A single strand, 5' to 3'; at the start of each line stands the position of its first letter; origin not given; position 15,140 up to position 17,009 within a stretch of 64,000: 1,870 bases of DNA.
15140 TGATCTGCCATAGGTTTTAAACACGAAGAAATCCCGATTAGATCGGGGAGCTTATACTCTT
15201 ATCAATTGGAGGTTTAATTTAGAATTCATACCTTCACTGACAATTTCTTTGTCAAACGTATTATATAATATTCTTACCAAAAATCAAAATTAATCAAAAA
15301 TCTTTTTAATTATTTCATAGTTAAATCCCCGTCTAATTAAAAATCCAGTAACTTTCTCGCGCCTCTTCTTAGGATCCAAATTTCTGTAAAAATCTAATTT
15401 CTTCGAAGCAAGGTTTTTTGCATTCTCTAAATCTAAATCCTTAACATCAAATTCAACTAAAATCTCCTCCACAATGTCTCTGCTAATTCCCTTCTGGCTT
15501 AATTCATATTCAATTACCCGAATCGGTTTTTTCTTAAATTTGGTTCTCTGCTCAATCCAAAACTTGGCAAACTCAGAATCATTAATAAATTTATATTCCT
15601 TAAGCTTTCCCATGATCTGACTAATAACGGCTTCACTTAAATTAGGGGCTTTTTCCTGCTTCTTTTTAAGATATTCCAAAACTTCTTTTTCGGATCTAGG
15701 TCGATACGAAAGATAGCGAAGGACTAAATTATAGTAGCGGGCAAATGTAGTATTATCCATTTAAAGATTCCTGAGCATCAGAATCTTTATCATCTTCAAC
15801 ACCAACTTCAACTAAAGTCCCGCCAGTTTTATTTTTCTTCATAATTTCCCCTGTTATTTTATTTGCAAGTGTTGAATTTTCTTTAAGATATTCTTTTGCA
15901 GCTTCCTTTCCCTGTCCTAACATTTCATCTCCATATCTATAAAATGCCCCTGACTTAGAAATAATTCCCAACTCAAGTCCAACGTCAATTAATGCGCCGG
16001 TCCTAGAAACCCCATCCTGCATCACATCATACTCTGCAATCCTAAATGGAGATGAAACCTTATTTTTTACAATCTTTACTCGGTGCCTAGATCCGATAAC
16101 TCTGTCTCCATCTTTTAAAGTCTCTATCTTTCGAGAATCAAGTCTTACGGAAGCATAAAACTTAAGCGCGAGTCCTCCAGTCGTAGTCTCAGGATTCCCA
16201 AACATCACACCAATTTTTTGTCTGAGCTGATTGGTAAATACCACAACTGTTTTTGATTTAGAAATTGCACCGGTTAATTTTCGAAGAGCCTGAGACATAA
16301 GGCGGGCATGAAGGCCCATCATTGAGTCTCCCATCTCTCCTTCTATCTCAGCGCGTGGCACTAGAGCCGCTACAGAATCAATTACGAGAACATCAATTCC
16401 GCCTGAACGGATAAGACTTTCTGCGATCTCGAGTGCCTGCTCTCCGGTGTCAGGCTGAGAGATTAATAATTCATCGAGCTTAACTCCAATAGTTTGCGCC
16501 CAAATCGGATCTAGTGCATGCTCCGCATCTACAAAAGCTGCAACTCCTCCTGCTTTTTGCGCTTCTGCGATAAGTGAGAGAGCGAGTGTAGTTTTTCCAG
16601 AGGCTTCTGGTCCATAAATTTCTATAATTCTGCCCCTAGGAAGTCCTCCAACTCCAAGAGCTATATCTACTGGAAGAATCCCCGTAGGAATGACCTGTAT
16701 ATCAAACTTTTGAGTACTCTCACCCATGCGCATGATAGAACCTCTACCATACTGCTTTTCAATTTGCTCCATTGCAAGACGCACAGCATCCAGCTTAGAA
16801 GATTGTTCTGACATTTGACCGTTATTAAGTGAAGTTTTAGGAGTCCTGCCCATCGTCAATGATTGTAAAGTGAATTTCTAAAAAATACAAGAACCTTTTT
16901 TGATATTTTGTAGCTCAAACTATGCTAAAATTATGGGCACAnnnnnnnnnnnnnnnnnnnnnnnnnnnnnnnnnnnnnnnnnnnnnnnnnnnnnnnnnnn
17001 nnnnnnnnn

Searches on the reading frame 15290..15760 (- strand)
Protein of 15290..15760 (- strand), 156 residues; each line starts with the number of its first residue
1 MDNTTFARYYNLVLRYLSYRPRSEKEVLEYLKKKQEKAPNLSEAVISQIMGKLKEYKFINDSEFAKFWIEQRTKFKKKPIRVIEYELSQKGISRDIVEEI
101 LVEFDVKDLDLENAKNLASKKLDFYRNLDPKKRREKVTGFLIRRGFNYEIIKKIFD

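Call 64: search_protein_families(library=pfam, proteins=[window:15290-15760:-], max_evalue=0.001)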
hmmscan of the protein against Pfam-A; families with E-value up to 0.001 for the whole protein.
window:15290-15760:- (156 aa): 3 families
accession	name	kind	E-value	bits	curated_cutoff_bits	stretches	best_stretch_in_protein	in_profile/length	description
PF21981.2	RecX_HTH3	-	1.1e-12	48.4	26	1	110-154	3-47/48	RecX, third three-helix domain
PF02631.22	RecX_HTH2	-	5.1e-11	43.1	26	1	60-100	1-41/42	RecX, second three-helix domain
PF21982.2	RecX_HTH1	-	5.5e-11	42.7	26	1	10-34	2-26/40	RecX, first three-helix domain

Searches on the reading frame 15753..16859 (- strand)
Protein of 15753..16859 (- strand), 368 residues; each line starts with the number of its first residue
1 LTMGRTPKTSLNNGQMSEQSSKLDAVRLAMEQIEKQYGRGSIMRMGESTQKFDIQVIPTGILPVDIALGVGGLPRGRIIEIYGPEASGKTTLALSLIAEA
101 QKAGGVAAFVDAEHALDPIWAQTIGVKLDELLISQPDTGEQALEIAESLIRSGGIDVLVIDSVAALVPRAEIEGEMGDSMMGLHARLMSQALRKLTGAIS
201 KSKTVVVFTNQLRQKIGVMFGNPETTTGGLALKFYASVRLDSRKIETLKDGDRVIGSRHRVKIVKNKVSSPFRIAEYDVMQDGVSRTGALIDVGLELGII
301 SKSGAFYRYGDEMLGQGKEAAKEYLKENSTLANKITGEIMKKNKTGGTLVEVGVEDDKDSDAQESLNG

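Call 64: search_protein_families(library=pfam, proteins=[window:15753-16859:-], max_evalue=0.001)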
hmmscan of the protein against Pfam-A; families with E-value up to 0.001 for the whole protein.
window:15753-16859:- (368 aa): 8 families
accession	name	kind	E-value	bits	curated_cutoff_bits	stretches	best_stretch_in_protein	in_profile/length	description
PF00154.27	RecA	-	9.7e-128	425.5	27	1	25-281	2-257/262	recA bacterial DNA recombination protein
PF21096.2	RecA_C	-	2e-20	73.1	27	1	288-342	1-55/57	RecA C-terminal domain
PF06745.19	ATPase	-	1.3e-08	35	26.6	1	57-250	1-195/231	KaiC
PF08423.17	Rad51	-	4.7e-07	29.8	22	1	54-246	5-213/244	Rad51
PF13191.12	AAA_16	-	4.9e-05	24.3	32.6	1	74-208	22-137/167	AAA ATPase domain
PF13481.12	AAA_25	-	6e-05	23.2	27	0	71-128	28-98/195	AAA domain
PF13479.12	AAA_24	-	0.00062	20.1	27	0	79-167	5-77/195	AAA domain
PF01637.24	ATPase_2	-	0.00068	19.9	33.2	0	77-118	21-62/225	ATPase domain predominantly from Archaea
